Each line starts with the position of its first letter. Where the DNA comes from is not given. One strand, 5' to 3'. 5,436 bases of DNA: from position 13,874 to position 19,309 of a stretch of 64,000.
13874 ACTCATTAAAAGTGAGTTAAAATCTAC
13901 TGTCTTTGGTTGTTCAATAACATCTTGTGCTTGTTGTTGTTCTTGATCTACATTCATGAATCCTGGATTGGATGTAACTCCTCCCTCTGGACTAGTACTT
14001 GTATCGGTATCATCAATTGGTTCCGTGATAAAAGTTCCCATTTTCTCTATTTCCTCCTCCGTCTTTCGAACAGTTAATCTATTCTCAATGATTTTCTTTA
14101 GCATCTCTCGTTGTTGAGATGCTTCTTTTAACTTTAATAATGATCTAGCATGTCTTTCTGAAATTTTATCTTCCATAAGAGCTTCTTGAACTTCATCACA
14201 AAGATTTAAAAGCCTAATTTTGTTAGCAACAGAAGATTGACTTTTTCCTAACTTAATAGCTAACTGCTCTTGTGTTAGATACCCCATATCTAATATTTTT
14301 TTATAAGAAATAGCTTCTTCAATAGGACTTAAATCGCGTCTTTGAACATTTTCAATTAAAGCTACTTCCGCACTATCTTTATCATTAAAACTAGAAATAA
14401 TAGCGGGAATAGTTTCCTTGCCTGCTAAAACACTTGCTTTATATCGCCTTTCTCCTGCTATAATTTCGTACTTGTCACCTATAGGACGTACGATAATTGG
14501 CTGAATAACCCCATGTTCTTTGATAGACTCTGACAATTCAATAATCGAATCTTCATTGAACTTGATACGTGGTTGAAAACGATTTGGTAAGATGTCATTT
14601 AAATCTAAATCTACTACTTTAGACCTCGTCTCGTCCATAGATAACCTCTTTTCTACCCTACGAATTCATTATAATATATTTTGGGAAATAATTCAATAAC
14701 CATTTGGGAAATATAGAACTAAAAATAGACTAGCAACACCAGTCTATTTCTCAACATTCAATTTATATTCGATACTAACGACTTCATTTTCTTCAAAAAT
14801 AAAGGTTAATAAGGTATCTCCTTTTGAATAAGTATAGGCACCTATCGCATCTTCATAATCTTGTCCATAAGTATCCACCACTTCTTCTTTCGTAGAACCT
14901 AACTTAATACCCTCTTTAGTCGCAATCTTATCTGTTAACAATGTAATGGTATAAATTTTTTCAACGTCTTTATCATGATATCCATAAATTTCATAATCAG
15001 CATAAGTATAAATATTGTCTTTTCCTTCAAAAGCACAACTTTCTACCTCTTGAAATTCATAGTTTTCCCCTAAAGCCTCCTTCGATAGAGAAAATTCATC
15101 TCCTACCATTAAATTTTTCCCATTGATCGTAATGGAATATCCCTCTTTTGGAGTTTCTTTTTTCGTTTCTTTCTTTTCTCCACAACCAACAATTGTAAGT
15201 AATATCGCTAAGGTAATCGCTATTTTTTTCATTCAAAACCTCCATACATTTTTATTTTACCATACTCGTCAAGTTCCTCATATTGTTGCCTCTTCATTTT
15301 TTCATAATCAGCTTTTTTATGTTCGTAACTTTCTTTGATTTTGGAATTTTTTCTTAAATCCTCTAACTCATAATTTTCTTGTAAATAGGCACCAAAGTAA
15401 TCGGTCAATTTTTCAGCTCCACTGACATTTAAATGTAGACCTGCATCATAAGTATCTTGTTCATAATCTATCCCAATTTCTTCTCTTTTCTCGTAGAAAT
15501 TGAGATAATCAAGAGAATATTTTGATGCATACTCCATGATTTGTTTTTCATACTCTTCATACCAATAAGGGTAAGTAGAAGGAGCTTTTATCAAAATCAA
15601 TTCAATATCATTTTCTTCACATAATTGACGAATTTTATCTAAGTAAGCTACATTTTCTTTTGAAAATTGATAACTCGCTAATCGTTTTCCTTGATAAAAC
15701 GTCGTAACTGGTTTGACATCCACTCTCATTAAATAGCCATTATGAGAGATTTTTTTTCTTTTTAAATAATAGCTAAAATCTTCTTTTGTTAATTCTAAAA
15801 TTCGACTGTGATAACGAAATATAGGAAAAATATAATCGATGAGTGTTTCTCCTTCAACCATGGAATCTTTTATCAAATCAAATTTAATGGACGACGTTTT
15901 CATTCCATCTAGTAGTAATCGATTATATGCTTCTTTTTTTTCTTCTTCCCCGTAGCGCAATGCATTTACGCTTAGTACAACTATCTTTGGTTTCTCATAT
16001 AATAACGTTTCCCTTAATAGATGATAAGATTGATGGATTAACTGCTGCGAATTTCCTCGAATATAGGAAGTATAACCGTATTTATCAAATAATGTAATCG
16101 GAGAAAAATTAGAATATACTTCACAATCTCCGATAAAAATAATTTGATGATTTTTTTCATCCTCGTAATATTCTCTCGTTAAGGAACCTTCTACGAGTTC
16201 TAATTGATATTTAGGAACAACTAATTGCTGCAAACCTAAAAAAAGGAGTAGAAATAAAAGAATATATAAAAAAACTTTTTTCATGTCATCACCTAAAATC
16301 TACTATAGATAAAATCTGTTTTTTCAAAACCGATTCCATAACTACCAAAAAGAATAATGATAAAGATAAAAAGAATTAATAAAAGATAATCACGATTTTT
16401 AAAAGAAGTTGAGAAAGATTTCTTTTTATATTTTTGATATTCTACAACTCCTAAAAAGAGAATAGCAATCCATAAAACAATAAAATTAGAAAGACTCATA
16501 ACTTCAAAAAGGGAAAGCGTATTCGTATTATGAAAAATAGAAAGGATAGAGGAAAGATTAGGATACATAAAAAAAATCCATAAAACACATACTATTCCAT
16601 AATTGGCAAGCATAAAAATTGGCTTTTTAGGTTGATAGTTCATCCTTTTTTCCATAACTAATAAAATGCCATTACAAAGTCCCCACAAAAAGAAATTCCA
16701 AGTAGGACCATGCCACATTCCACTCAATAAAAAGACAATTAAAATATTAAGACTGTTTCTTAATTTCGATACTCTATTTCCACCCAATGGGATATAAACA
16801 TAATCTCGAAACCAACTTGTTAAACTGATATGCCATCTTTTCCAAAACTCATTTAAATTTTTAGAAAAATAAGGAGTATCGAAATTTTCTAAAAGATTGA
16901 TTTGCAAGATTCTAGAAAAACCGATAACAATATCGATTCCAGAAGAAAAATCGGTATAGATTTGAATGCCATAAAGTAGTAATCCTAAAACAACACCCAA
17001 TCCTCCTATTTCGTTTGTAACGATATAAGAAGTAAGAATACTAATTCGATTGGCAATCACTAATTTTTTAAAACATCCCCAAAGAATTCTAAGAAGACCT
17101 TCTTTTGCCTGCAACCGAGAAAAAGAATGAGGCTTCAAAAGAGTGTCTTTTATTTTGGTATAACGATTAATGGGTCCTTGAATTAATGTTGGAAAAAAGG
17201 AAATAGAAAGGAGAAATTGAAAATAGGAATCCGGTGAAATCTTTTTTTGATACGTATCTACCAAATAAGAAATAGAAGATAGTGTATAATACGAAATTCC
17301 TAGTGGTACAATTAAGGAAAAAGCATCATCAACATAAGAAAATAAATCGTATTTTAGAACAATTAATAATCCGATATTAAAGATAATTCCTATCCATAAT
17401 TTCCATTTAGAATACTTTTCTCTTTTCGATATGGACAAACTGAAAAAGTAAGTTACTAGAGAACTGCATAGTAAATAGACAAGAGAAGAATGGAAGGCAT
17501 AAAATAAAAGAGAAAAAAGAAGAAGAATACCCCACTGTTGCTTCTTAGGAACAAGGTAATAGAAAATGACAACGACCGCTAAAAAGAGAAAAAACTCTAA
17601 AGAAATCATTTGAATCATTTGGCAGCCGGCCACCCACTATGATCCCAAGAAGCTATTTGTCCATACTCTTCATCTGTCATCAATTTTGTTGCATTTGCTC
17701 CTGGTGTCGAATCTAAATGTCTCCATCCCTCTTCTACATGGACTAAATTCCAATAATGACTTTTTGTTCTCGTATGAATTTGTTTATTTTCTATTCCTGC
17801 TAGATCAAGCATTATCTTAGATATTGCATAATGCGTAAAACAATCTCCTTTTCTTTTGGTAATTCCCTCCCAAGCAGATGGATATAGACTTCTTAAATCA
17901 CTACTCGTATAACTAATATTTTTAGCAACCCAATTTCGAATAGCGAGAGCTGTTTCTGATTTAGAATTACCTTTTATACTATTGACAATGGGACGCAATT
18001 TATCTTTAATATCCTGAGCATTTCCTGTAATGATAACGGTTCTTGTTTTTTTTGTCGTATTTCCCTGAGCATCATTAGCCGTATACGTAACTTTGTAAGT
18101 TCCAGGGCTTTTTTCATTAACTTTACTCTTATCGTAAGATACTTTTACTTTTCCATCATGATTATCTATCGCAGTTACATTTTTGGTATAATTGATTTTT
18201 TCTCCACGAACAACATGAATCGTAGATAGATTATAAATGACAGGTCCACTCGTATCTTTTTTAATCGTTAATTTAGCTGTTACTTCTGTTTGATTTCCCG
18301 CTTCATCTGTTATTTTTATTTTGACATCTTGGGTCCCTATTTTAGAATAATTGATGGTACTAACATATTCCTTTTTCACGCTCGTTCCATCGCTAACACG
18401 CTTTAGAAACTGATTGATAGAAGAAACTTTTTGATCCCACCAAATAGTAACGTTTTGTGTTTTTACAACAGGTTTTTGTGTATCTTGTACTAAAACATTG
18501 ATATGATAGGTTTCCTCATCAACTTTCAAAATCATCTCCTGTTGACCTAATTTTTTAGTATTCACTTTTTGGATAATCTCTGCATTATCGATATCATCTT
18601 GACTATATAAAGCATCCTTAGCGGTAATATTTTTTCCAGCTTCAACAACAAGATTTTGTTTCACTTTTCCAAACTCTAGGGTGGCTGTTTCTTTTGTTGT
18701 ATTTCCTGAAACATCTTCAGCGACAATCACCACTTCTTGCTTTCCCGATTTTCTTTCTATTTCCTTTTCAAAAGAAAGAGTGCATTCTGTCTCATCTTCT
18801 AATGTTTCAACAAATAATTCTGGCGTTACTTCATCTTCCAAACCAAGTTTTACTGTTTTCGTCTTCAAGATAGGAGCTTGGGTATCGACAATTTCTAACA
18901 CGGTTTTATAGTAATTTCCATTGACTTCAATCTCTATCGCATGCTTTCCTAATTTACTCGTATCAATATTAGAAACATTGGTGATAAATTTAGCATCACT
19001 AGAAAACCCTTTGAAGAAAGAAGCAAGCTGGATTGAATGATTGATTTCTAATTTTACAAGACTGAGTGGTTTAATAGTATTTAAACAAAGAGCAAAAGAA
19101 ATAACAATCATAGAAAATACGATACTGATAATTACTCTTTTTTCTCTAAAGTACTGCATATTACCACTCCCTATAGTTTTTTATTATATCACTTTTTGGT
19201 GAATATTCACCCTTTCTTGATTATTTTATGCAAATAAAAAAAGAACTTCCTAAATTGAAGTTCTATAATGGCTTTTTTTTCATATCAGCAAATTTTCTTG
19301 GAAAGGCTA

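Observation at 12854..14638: Noc-type CTPase with no membrane anchor but a ~350-aa Pro/acidic disordered insert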

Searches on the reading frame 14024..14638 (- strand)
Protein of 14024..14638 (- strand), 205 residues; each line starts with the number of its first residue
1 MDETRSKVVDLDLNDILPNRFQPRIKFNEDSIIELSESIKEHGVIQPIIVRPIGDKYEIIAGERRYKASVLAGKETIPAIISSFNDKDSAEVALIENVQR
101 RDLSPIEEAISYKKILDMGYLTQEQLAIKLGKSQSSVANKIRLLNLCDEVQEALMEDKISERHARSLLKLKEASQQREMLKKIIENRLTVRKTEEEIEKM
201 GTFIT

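Call 44: search_protein_representatives(protein=window:14024-14638:-)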
Query: 205 residues. Proteins with E-value up to 0.001 (for the whole library): 87400; up to 1e-10: 48311; up to 1e-30: 8492. The best 150 are listed.
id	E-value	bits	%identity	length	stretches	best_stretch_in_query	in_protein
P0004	8.4e-110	381.0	91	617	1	1-204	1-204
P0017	1.7e-105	367.0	86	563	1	1-205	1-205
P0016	2.1e-103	360.2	86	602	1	1-204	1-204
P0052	1.0e-100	351.4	83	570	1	1-202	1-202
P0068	2.0e-96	337.4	79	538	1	1-200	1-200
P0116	1.6e-95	334.5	81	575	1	1-200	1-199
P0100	2.3e-95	334.0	79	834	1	1-201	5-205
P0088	3.8e-95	333.3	80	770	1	2-200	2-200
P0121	5.7e-95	332.7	81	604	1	3-200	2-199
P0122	1.4e-94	331.4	80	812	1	1-200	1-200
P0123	1.7e-94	331.1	81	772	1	1-200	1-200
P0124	2.0e-94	330.9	81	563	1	5-200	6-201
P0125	2.3e-94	330.8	80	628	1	4-200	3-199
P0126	3.1e-94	330.3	80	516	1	5-198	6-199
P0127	5.2e-94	329.6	80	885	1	1-200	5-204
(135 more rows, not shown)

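Call 52: search_solved_structures(query=window:14024-14638:-, max_evalue=1e-30, show_alignments=5)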
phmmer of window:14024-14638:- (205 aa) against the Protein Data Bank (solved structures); distinct sequences matched with E-value up to 1e-30: 10.
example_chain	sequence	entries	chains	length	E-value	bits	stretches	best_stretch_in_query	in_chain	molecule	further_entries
7nfu_A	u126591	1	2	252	4.7e-59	202.6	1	4-200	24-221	Nucleoid occlusion protein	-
7ng0_A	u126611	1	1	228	4.7e-59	202.6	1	10-200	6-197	Nucleoid occlusion protein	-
7ol9_A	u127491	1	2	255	5.1e-56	192.8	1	2-200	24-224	Nucleoid occlusion protein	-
1vz0_A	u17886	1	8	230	1.4e-52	181.6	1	3-199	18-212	Chromosome-partitioning protein Spo0J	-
6sdk_A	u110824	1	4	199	2.8e-48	167.5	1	8-200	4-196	Stage 0 sporulation protein J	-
4umk_A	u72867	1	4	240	3.1e-47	164.1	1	3-195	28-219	PROBABLE CHROMOSOME-PARTITIONING PROTEIN PARB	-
7bnk_A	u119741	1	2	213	1.1e-46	162.3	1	7-199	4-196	ParB family protein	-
7o0n_A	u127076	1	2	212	8.6e-46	159.4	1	8-199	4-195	ParB family protein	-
7bnr_A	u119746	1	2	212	8.9e-46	159.4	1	8-199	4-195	ParB family protein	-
6t1f_A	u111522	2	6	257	6e-40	140.4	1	18-196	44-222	Chromosome-partitioning protein ParB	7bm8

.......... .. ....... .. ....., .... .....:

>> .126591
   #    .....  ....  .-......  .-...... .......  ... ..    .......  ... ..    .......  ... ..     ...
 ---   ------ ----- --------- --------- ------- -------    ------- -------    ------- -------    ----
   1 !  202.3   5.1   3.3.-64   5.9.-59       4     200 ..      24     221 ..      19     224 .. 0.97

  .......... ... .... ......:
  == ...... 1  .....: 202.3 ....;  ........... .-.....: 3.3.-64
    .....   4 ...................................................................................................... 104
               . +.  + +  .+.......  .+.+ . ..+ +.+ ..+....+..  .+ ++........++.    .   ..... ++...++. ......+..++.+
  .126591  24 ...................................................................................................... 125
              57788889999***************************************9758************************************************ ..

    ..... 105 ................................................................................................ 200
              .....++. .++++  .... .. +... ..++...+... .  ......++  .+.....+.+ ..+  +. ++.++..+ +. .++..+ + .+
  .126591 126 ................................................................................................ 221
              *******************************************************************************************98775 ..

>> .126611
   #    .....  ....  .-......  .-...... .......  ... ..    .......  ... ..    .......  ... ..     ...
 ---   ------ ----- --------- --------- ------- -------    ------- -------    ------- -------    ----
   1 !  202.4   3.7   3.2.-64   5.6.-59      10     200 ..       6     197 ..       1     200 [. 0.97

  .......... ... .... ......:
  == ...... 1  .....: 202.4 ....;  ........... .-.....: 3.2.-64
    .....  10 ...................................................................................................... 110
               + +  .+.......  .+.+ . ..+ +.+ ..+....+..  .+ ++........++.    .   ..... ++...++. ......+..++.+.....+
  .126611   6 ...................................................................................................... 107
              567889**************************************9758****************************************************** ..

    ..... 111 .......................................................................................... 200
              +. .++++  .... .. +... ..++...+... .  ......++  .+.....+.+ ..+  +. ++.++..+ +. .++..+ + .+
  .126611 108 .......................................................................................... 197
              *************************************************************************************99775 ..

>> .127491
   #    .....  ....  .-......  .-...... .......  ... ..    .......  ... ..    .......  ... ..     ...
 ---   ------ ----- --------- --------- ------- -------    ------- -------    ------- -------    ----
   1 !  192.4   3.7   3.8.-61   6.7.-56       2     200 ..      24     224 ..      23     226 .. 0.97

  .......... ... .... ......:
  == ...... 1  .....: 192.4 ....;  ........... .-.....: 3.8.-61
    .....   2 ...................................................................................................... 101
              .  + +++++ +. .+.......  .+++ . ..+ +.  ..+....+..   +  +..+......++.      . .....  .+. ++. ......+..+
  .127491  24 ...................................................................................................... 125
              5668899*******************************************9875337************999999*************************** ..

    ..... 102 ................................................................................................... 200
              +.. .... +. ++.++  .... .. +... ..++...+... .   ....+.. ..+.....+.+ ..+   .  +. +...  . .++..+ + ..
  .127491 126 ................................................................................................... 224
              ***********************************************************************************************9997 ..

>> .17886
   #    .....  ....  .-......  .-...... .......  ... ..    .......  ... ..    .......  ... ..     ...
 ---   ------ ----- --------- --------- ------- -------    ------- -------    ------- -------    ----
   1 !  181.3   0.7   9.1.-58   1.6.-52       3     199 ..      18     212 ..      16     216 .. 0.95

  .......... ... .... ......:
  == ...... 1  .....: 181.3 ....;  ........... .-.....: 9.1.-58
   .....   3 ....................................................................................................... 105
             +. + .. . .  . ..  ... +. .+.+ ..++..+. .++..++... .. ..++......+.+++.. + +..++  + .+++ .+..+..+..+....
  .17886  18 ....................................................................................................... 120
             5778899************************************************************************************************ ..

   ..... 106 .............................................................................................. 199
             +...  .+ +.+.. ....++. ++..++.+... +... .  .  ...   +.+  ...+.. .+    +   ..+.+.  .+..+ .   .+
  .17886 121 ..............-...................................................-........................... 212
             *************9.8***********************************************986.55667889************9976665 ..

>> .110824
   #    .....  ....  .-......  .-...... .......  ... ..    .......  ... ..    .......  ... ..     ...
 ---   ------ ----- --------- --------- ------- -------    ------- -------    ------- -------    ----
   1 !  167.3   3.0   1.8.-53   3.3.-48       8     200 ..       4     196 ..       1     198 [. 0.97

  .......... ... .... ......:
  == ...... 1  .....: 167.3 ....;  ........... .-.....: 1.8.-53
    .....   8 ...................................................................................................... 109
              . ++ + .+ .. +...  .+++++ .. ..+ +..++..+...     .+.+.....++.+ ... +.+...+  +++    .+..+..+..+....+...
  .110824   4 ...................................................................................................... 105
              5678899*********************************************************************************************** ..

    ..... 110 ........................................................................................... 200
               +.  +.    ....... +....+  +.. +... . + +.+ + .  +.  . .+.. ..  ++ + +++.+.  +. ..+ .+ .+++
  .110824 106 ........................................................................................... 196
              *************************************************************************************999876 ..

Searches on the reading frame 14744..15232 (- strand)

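Call 6: search_protein_families(library=pfam, proteins=[window:14744-15232:-], max_evalue=0.001)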
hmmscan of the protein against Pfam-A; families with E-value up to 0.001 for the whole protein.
window:14744-15232:- (162 aa): 1 family
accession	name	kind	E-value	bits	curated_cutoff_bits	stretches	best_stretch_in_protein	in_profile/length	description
PF24880.1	DUF7738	-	0.00058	20.7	24.6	0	32-99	7-66/103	Domain of unknown function (DUF7738)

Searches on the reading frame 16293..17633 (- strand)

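Call 6: search_protein_families(library=pfam, proteins=[window:16293-17633:-], max_evalue=0.001)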
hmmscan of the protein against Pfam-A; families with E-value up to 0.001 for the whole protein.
window:16293-17633:- (446 aa): 2 families
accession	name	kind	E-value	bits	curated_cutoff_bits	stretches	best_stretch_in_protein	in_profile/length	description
PF03062.24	MBOAT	-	1.2e-19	71.2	27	1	101-366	45-336/337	MBOAT, membrane-bound O-acyltransferase family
PF13813.11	MBOAT_2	-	2.5e-06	28.1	25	1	251-308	5-64/85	Membrane bound O-acyl transferase family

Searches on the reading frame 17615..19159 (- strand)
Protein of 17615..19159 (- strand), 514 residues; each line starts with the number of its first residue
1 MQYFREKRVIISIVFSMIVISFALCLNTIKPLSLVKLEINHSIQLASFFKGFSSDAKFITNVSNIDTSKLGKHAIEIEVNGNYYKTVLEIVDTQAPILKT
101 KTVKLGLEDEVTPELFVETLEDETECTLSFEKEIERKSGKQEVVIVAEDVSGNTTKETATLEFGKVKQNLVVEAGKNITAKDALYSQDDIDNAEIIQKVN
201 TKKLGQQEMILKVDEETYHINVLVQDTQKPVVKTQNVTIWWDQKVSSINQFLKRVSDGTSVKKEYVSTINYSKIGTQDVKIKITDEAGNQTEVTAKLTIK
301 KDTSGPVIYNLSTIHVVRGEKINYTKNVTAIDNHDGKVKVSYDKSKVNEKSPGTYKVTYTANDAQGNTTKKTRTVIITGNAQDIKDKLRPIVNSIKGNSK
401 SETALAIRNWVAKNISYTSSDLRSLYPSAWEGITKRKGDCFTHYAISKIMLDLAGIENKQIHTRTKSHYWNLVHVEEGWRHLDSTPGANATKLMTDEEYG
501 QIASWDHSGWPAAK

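Call 6: search_protein_families(library=pfam, proteins=[window:17615-19159:-], max_evalue=0.001)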
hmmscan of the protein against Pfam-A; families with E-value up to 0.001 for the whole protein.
window:17615-19159:- (514 aa): 7 families
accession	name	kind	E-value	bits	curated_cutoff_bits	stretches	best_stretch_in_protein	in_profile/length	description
PF01841.26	Transglut_core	-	2.4e-10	41.1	23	1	395-483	7-107/108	Transglutaminase-like superfamily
PF16403.11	Bact_surface_Ig-like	-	1e-08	35.5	27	1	326-377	20-71/71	Bacterial surface protein, Ig-like domain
PF18981.6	InlK_D3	-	7.1e-06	26.4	25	0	324-373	22-70/75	Internalin K domain (D3/D4)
PF00801.26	PKD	-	4.5e-05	23.8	23.5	0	350-375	54-79/80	PKD domain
PF19077.6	Big_13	-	8.8e-05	23.4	27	0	327-375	53-98/102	Bacterial Ig-like domain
PF15418.12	DUF4625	-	0.00042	21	27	0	351-377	104-130/131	Domain of unknown function (DUF4625)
PF22091.2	DUF6941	-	0.00086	20.1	27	0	39-83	71-116/125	Family of unknown function (DUF6941)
